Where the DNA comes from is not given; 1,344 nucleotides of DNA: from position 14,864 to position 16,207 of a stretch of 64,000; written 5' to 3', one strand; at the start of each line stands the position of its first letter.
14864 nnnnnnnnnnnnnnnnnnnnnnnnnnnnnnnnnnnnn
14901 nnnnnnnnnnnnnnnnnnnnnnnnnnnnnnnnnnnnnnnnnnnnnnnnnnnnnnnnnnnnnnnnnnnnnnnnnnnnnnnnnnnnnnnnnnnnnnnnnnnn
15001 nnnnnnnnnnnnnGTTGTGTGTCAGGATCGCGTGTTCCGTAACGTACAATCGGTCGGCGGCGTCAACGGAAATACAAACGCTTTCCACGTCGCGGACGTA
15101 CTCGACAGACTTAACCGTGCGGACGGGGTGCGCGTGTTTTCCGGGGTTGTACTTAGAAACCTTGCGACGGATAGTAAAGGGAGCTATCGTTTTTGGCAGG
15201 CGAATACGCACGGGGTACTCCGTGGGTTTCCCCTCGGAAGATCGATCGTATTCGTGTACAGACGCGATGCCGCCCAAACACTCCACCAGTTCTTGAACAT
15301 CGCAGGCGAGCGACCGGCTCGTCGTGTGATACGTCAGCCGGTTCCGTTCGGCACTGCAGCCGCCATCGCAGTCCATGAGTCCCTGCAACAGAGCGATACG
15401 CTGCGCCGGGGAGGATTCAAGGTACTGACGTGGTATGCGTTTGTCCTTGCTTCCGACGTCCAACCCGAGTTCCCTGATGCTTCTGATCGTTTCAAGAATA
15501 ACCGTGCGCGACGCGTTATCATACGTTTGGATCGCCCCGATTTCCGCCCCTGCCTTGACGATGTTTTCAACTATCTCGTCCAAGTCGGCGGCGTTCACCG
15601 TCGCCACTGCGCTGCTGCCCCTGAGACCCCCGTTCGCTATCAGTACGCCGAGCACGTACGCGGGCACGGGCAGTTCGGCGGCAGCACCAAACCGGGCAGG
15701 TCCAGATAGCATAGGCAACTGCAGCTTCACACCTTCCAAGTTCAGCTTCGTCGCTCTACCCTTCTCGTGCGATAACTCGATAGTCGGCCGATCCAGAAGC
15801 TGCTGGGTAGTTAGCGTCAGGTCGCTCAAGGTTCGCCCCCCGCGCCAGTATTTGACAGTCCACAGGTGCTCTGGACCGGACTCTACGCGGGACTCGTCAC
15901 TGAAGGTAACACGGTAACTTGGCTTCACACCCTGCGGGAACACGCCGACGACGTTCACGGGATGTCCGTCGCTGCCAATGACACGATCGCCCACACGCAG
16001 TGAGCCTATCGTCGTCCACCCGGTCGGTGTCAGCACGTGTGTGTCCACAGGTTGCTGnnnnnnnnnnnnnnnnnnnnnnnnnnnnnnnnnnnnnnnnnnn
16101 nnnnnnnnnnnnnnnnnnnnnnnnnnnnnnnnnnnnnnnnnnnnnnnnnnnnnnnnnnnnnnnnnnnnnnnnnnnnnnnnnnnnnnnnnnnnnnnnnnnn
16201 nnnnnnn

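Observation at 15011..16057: Class-3-type intein (Gln at position 1, WCT triplet) in the P-loop of the SNF2 helicase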

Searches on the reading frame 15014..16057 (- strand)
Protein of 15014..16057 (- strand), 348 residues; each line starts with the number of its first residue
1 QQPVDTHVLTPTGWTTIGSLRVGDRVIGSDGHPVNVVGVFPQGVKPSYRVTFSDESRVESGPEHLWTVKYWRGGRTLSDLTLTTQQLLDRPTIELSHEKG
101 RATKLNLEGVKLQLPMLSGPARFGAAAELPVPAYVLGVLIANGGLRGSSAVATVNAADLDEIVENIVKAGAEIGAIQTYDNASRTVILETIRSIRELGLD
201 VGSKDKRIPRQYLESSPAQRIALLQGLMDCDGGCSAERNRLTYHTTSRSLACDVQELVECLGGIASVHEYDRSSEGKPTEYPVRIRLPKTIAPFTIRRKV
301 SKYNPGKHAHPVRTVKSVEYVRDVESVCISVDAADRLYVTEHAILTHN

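Call 4: search_protein_families(library=pfam, proteins=[window:15014-16057:-], max_evalue=1)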
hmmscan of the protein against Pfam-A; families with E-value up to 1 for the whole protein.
window:15014-16057:- (348 aa): 3 families
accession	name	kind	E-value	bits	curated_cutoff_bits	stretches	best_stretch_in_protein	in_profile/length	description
PF14528.11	LAGLIDADG_3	-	1.7e-08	35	22.5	1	219-281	2-65/82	LAGLIDADG-like domain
PF05203.21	Hom_end_hint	-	0.00034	21.1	32.1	1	15-61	16-61/228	Hom_end-associated Hint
PF13403.11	Hint_2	-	0.003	18.4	28.4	1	5-39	6-40/147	Hint domain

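Call 5: search_solved_structures(query=window:15014-16057:-, max_evalue=10, show_alignments=3)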
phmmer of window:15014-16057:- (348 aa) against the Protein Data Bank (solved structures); distinct sequences matched with E-value up to 10: 21.
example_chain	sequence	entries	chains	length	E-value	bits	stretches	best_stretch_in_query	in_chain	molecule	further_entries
6rix_A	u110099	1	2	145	1.9e-10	43.7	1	6-69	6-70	Replicative DNA helicase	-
6riy_A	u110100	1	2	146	3.4e-10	42.9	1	6-69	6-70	Replicative DNA helicase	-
6bs8_A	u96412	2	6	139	4.3e-10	42.6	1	4-70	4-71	Replicative DNA helicase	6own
6riz_A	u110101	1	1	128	9.8e-09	38.1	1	5-69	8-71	gp41-1 intein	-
6qaz_A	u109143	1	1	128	8.4e-07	31.7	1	5-69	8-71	cyanophage-like gp41-1 intein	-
4d49_A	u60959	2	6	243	0.039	16.4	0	151-198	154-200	ARMADILLO REPEAT PROTEIN ARM00027 | YIII(Dq.V1)4CPAF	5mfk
5mfi_A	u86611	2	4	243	0.044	16.2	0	151-198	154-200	YIII(Dq.V2)4CqI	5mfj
1um2_A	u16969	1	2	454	0.083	15.3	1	15-59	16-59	ENDONUCLEASE PI-SCEI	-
1dfa_A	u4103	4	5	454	0.084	15.3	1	15-58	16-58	PI-SCEI ENDONUCLEASE | ENDONUCLEASE PI-SCEI | PI-SCEI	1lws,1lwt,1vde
1ef0_A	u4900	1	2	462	0.089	15.2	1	15-58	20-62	PI-SCEI ENDONUCLEASE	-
1jva_A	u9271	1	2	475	0.097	15.1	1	15-59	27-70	VMA1-DERIVED HOMING ENDONUCLEASE X10SSS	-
1n0r_A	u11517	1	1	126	0.1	15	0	161-207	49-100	4 ankyrin repeats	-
1u89_A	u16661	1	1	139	0.55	12.6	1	145-266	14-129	Talin 1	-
4bb5_A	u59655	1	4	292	0.67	12.3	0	261-339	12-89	CORTICOSTEROID 11-BETA-DEHYDROGENASE ISOZYME 1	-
1tqj_A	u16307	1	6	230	0.68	12.3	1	157-215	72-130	Ribulose-phosphate 3-epimerase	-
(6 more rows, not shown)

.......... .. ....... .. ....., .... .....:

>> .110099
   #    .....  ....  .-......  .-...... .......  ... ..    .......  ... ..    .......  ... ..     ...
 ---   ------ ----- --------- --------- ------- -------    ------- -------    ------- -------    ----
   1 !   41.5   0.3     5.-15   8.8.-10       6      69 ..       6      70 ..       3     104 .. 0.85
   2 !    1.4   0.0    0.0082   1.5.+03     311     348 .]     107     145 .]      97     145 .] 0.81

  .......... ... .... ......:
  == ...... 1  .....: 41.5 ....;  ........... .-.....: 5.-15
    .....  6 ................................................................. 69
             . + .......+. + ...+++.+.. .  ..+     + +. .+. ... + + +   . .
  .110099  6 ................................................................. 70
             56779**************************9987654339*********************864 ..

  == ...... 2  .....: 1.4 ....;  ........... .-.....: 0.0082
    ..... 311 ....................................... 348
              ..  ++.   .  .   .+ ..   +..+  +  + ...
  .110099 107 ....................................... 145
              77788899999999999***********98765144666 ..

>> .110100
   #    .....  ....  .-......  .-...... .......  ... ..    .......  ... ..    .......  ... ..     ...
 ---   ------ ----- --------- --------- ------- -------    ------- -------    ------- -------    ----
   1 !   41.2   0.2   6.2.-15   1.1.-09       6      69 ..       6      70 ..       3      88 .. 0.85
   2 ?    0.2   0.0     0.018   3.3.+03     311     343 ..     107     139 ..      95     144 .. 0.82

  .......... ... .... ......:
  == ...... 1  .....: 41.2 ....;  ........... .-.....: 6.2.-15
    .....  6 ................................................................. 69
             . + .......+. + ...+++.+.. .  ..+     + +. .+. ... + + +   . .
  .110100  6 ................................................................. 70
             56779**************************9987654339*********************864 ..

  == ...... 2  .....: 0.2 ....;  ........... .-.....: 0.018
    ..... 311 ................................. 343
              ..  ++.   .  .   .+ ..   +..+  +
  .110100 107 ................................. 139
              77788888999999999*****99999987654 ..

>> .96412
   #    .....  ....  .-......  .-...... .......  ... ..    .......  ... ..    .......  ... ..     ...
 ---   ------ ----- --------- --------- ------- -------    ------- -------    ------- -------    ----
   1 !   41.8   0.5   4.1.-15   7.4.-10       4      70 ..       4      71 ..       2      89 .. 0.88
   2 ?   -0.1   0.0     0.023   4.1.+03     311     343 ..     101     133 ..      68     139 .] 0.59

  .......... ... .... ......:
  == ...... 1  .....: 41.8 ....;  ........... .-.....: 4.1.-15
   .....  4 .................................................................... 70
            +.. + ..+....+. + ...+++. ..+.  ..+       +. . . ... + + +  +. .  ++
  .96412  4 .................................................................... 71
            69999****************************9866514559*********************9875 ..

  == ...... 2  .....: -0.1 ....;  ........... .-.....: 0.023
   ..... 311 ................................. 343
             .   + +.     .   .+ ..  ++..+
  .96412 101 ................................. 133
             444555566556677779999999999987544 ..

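Call 38: search_dna_similar(query=window:15014-16057:-, collection=phages, mode=protein, max_rows=40, max_evalue=0.001)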
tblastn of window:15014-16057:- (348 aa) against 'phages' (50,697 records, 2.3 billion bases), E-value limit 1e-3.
Records with a match: 642; places in all: 701; records where one place covers at least 80% of the query: 597.
Best place of each record, by identity: <60% 642.
By first word of the organism name: Mycobacterium 300; Vibrio 62; Stx2a-converting 49; Klebsiella 26; Pseudomonas 23; Escherichia 23; Aeromonas 19; Gordonia 15; Enterococcus 14; Serratia 12; and 42 more.
By host as written in the record: Mycobacterium smegmatis mc2 155 230; - 110; Mycobacterium smegmatis mc#155 34; Klebsiella pneumoniae 20; Gordonia terrae 3612 11; Mycobacterium smegmatis mc2155 11; Pseudomonas aeruginosa 10; Mycobacterium sp. 9; and 120 more.
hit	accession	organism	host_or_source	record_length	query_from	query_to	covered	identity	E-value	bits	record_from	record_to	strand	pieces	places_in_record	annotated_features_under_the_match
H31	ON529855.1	Brevundimonas phage vB_BpoS-Domovoi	Brevundimonas pondensis EIF1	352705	4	348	99%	37.6%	8e-57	204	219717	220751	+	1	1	helicase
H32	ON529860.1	Brevundimonas phage vB_BpoS-Papperlapapp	Brevundimonas pondensis LVF1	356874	4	348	99%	37.4%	3e-56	203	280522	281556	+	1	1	helicase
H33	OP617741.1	Klebsiella phage KP13-16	Klebsiella pneumoniae KP13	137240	2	348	100%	36.9%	3e-49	182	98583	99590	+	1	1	hypothetical protein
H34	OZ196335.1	Vibrio phage K412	Seawater and oysters mix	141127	2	348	100%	36.6%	2e-53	194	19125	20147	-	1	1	hypothetical protein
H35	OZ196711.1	Vibrio phage K460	Seawater and oysters mix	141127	2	348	100%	36.6%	2e-53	194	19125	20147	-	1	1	hypothetical protein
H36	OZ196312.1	Vibrio phage K470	Seawater and oysters mix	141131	2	348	100%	36.6%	2e-53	194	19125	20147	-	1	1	hypothetical protein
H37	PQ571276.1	Bacteroides phage BS-TP3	Bacteroides salyersiae BG8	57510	2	348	100%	35.7%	6e-49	181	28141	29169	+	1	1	terminase large subunit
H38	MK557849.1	Caudovirales GX15bay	mangrove soil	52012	4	348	99%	35.9%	5e-42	161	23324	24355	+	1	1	PhoH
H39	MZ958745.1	Mycobacterium phage Pinkcreek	Mycobacterium smegmatis ATCC 607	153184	2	348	100%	35.2%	1e-43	166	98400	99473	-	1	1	172: DNA helicase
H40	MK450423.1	Mycobacterium phage Stubby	Mycobacterium smegmatis mc2 155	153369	2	348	100%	35.2%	1e-43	166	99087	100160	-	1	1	173: DNA helicase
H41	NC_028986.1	Mycobacterium phage Alice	Mycobacterium smegmatis mc2 155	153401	2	348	100%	35.2%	1e-43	166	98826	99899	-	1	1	175: DarB-like antirestriction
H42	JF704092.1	Mycobacterium phage Alice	Mycobacterium smegmatis mc2 155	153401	2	348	100%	35.2%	1e-43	166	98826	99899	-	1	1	175: DNA helicase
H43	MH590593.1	Mycobacterium phage Rabinovish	Mycobacterium smegmatis mc2 155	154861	2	348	100%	35.2%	1e-43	166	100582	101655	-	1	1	182: DNA helicase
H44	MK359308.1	Mycobacterium phage Shaqnato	Mycobacterium smegmatis mc2 155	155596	2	348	100%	35.2%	1e-43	166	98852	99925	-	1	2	180: DNA helicase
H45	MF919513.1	Mycobacterium phage Koguma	Mycobacterium smegmatis mc2 155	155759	2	348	100%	35.2%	1e-43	166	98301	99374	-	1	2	DNA helicase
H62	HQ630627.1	Pseudomonas phage PhiPA3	Pseudomonas aeruginosa strain PAO1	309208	2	348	100%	32.5%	9e-35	140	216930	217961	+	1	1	233: putative SNF2 domain helicase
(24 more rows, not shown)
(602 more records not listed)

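Call 40: get_annotated_region(hit=H42, flank=1500)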
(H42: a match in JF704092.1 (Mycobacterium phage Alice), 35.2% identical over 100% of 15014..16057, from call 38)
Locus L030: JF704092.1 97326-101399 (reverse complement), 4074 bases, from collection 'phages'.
description: Mycobacterium phage Alice, complete sequence.
organism: Mycobacterium phage Alice (NCBI taxid 1034128)
taxonomy: Viruses; Duplodnaviria; Heunggongvirae; Uroviricota; Caudoviricetes; Ceeclamvirinae; Bixzunavirus; Bixzunavirus alice
host: Mycobacterium smegmatis mc2 155; source: soil; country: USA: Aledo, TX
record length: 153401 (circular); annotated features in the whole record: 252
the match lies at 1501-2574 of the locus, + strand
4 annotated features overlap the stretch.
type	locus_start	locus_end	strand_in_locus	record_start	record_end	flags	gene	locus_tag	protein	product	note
CDS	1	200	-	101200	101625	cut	177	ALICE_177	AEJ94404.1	hypothetical protein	gp177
CDS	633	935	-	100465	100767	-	176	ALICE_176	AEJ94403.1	hypothetical protein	gp176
CDS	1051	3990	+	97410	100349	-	175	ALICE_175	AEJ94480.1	DNA helicase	gp175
CDS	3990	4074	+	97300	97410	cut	174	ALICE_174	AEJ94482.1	hypothetical protein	gp174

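Call 41: get_annotated_region(hit=H31, flank=2500)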
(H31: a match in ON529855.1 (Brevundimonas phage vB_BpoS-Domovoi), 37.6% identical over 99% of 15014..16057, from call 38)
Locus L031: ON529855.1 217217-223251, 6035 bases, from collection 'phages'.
description: Brevundimonas phage vB_BpoS-Domovoi, complete genome.
organism: Brevundimonas phage vB_BpoS-Domovoi (NCBI taxid 2948598)
taxonomy: Viruses; Duplodnaviria; Heunggongvirae; Uroviricota; Caudoviricetes; Dolichocephalovirinae
host: Brevundimonas pondensis EIF1; source: sewage; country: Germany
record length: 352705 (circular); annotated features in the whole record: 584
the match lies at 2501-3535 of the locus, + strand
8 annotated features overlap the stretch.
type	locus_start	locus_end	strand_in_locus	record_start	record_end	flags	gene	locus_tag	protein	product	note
CDS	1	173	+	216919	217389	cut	-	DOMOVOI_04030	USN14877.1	hypothetical protein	-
CDS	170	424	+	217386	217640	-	-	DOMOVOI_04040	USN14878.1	hypothetical protein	-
CDS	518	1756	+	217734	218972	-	-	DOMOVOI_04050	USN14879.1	RNA ligase 2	-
CDS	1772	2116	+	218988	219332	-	-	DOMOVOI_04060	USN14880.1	xylose isomerase-like protein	-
CDS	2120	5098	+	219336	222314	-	-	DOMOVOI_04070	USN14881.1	helicase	-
CDS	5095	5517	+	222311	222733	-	-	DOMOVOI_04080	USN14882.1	hypothetical protein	-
CDS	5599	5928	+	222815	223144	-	-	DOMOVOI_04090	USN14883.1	hypothetical protein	-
tRNA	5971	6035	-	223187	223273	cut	-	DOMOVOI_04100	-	tRNA-Met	-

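Call 42: get_annotated_region(hit=H62, flank=2000)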
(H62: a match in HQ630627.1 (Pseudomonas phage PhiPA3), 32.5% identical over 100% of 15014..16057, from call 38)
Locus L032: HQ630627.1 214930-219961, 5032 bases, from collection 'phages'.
description: Pseudomonas phage PhiPA3, complete genome.
organism: Pseudomonas phage PhiPA3 (NCBI taxid 998086)
taxonomy: Viruses; Duplodnaviria; Heunggongvirae; Uroviricota; Caudoviricetes; Miltoncavirus; Miltoncavirus PhiPA3
host: Pseudomonas aeruginosa strain PAO1; source: -; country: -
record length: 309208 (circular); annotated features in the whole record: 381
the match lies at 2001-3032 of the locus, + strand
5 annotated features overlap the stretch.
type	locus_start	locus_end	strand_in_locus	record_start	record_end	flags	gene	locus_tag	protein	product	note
CDS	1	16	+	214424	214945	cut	230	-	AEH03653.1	hypothetical protein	similar to gp198 in Pseudomonas phage phiKZ, gp295 Pseudomonas phage 201phi2-1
CDS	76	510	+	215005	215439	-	231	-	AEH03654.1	putative exonuclease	similar to gp296 in Pseudomonas phage 201phi2-1, gp199 Pseudomonas phage phiKZ, PSPTOT1_4214 Pseudomonas syringae pv. ...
CDS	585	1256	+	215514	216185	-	232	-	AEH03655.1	hypothetical protein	similar to gp297 in Pseudomonas phage 201phi2-1, gp200 Pseudomonas phage phiKZ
CDS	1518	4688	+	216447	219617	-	233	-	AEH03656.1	putative SNF2 domain helicase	similar to in Pseudomonas phage 201phi2-1, gp203 Pseudomonas phage phiKZ, gp166 Pseudomonas phage phiEL, ...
CDS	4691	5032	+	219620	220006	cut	234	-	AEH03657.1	hypothetical protein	-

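Call 56: search_protein_representatives(protein=window:15014-16057:-)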
Query: 348 residues. Proteins with E-value up to 0.001 (for the whole library): 15526; up to 1e-10: 11810; up to 1e-30: 3300. The best 150 are listed.
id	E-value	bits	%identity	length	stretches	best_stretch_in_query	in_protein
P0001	8.1e-229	774.8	100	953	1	1-348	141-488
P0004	2.4e-130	451.0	63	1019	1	1-348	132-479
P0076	4.0e-119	414.2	46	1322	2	1-348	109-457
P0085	7.3e-118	410.0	58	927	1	1-348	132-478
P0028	6.4e-116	403.6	58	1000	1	1-348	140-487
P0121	7.5e-116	403.4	57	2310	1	1-348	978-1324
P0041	2.4e-114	398.5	55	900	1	1-348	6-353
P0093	6.3e-114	397.1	56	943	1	1-348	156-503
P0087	8.7e-114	396.6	57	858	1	1-348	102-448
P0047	1.3e-113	396.1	57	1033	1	1-348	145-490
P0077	2.3e-113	395.2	57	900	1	1-348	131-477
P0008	3.1e-113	394.8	57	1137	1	1-348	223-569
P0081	6.2e-113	393.8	56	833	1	3-348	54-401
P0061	1.1e-112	393.1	59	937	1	1-348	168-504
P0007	1.6e-112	392.5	58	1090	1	1-348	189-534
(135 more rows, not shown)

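Call 58: predict_structure(alignment_id=A1)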
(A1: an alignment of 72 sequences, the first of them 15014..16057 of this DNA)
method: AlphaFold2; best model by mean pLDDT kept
length: 348 residues; sequences in the alignment: 72
mean_pLDDT: 96.8   pTM: 0.93
mean pLDDT of the five models: 96.8, 96.8, 96.8, 96.2, 96.1
residues with pLDDT >= 90: 336; 70-90: 12; 50-70: 0; < 50: 0
segments of 3 or more residues with pLDDT < 50: none
pLDDT, mean of each block of 10 residues (from residue 1): 98 98 98 98 98 97 97 93 98 91 94 97 92 99 96 98 98 98 98 98 97 98 99 95 98 99 98 97 98 97 93 98 98 97 94
secondary structure, 60 per line:
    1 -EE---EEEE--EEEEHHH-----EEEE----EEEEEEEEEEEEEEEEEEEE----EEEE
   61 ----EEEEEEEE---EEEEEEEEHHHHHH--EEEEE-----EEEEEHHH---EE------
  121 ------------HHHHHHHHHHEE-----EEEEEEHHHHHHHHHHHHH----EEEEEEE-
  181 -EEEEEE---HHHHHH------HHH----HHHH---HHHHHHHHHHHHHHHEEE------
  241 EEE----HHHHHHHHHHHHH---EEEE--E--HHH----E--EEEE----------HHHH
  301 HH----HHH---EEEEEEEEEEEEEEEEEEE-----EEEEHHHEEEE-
elements in order: E7-10 E13-16 E25-28 E33-52 E57-60 E65-72 E76-83 H84-89 E92-96 E102-106 H133-142 E150-155 H156-168 E173-179 E182-187 H191-196 H210-213 H217-231 E232-234 E241-243 H248-260 E264-267 E283-286 H297-302 E313-331 E337-340 E344-347

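Call 60: fold_search(model_id=the predicted structure, library=pdb)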
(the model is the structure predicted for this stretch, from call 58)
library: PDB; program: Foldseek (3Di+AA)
matches with E <= 10: 973; with E <= 0.001: 55
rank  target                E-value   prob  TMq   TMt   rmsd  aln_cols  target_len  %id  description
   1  1ef0_A                8.2e-18  1.00  0.70  0.59   6.1       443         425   17  CRYSTAL STRUCTURE OF PI-SCEI MINIPRECURSOR (released 2000-06-07)
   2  1vde_B                1.1e-17  1.00  0.70  0.58   7.0       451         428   18  PI-SCEI, A HOMING ENDONUCLEASE WITH PROTEIN SPLICING ACTIVITY (released 1998-04-08)
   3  1vde_A                4.3e-17  1.00  0.68  0.56   6.9       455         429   17  PI-SCEI, A HOMING ENDONUCLEASE WITH PROTEIN SPLICING ACTIVITY (released 1998-04-08)
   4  7qsu                  1.7e-16  1.00  0.61  0.59   6.1       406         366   16  Crystal structure of homing endonuclease-associated TliVMA intein (C1A, d333-339) (released 2022-03-30)
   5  1um2_B                5.7e-16  1.00  0.69  0.59   6.7       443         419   17  Crystal Structure of the Vma1-Derived Endonuclease with the Ligated Extein Segment (released 2004-09-22)
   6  1jva_B                9.9e-16  1.00  0.69  0.57   6.6       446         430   17  CRYSTAL STRUCTURE OF THE VMA1-DERIVED ENDONUCLEASE BEARING THE N AND C EXTEIN PROPEPTIDES (released 2002-08-29)
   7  1jva_A                1.5e-15  1.00  0.67  0.56   8.4       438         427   17  CRYSTAL STRUCTURE OF THE VMA1-DERIVED ENDONUCLEASE BEARING THE N AND C EXTEIN PROPEPTIDES (released 2002-08-29)
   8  1lwt_A                1.7e-15  1.00  0.69  0.55   7.9       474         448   17  Crystal structure of the intein homing endonuclease PI-SceI bound to its substrate DNA (Ca2+ free) (released 2002-09-27)
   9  1um2_A                2.1e-15  1.00  0.68  0.58   7.3       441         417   16  Crystal Structure of the Vma1-Derived Endonuclease with the Ligated Extein Segment (released 2004-09-22)
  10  1lws_A                5.8e-15  1.00  0.69  0.57   7.3       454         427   16  Crystal structure of the intein homing endonuclease PI-SceI bound to its recognition sequence (released 2002-09-27)
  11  7qss                  9.5e-15  1.00  0.61  0.51   9.7       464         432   15  Crystal structure of homing endonuclease-associated TliVMA intein (C1A) (released 2022-03-30)
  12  1dfa                  1.0e-14  1.00  0.67  0.59   7.7       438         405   17  CRYSTAL STRUCTURE OF PI-SCEI IN C2 SPACE GROUP (released 1999-12-08)
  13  1ef0_B                3.2e-14  1.00  0.66  0.59   7.1       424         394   16  CRYSTAL STRUCTURE OF PI-SCEI MINIPRECURSOR (released 2000-06-07)
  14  7qst                  3.7e-12  1.00  0.61  0.59   8.4       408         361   15  Crystal structure of homing endonuclease-associated PhoVMA intein (C1A) (released 2022-03-30)
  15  1dq3                  1.8e-09  1.00  0.55  0.44   8.3       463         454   12  CRYSTAL STRUCTURE OF AN ARCHAEAL INTEIN-ENCODED HOMING ENDONUCLEASE PI-PFUI (released 2000-07-05)
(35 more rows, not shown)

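Call 64: search_protein_families(library=phrogs, proteins=[window:15014-16057:-], max_evalue=0.00001)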
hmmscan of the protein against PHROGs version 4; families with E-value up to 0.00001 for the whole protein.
window:15014-16057:- (348 aa): 5 families
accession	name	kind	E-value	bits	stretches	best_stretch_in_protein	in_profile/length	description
phrog_19299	-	head and packaging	1.4e-25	90.8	1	4-348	35-385/702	terminase large subunit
phrog_15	-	head and packaging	3.1e-21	76.4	1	4-238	82-312/1330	terminase large subunit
phrog_510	-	DNA, RNA and nucleotide metabolism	7.7e-15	55.6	1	13-236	420-629/667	DNA primase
phrog_36964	-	head and packaging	1.4e-13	50.8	1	5-70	96-162/890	terminase large subunit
phrog_50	-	DNA, RNA and nucleotide metabolism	3.9e-12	47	1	2-94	89-176/570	DnaC-like helicase loader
